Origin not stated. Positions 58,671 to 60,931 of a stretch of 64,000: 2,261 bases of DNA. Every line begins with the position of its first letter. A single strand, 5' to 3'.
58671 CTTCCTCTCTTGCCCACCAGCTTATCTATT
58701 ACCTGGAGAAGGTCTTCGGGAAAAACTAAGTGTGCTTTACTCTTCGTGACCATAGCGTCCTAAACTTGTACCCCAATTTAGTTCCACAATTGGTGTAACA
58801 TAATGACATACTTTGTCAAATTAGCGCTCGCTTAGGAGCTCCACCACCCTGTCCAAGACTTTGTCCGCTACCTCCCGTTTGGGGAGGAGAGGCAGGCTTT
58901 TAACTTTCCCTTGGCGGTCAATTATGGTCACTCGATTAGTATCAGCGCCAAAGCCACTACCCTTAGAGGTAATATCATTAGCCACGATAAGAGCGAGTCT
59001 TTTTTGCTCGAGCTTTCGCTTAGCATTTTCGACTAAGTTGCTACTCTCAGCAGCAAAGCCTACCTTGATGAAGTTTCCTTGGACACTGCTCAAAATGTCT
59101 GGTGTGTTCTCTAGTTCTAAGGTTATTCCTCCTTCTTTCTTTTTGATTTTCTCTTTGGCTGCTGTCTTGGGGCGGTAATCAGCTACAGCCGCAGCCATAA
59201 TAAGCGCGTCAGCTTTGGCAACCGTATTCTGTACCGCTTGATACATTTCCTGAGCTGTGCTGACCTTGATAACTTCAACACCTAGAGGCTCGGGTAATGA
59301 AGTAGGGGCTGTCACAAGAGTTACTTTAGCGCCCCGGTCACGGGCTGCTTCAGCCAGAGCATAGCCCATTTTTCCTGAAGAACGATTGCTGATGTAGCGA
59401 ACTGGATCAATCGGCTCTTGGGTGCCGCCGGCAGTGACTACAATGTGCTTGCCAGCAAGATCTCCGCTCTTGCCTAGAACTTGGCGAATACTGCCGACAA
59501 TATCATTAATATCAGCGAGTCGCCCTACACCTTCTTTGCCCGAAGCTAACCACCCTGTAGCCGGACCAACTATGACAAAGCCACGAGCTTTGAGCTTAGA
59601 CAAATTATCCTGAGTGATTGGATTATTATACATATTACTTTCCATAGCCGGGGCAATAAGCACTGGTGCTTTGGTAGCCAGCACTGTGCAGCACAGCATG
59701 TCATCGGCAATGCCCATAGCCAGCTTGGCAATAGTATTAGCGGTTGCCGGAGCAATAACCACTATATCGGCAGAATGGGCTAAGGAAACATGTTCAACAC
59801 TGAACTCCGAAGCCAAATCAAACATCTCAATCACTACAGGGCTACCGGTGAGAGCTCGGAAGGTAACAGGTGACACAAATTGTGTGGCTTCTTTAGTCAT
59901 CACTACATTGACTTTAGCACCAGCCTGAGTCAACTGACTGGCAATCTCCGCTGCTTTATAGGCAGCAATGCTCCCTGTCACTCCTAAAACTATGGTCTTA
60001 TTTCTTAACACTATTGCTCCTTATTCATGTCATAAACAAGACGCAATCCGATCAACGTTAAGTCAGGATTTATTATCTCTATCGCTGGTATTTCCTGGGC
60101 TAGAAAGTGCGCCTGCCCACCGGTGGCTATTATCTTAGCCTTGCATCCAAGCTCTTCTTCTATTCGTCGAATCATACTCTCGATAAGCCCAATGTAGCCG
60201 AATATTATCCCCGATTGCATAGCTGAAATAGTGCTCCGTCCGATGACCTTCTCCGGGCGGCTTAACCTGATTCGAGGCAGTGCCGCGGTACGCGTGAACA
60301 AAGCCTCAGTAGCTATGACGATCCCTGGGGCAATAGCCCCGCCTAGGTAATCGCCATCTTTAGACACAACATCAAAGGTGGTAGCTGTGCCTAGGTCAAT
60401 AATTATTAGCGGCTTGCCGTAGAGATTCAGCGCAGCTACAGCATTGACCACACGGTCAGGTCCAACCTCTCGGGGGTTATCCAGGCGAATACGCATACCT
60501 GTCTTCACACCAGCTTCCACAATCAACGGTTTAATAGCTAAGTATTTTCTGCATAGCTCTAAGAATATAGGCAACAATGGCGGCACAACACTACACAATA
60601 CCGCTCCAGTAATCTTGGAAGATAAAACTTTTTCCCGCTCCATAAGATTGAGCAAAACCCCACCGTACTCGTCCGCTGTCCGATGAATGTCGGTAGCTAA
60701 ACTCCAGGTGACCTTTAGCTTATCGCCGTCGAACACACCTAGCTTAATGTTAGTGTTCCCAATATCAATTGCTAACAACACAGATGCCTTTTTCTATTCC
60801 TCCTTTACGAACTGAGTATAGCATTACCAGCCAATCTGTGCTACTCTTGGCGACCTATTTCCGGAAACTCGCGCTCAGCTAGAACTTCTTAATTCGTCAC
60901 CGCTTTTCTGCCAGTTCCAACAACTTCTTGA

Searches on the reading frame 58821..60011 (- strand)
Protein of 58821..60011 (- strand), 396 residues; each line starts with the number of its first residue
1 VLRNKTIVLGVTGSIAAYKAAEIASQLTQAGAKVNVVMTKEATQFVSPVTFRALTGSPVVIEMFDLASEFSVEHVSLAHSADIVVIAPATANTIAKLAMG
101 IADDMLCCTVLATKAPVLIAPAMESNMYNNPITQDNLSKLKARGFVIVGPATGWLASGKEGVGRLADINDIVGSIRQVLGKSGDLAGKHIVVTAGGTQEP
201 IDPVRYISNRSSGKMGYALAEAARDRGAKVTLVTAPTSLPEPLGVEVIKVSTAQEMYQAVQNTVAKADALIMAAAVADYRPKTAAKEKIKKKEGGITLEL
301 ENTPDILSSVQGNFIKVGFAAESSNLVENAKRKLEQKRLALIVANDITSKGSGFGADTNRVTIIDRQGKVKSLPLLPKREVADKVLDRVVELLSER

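Call 59: search_protein_families(library=pfam, proteins=[window:58821-60011:-], max_evalue=0.00001)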
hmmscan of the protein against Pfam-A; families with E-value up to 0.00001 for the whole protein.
window:58821-60011:- (396 aa): 2 families
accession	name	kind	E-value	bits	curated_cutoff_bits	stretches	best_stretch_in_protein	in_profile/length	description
PF04127.22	DFP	-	8.6e-75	251.1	22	1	185-364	1-186/186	DNA/pantothenate metabolism flavoprotein C-terminal domain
PF02441.25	Flavoprotein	-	4.3e-37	127.6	22.7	1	5-178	1-161/162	Flavoprotein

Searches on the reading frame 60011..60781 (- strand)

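Call 59: search_protein_families(library=pfam, proteins=[window:60011-60781:-], max_evalue=0.00001)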
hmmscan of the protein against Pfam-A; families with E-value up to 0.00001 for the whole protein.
window:60011-60781:- (256 aa): 1 family
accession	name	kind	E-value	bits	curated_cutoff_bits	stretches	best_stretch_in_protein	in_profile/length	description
PF03309.20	Pan_kinase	-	3.4e-77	259.4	24.7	1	2-206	1-205/205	Type III pantothenate kinase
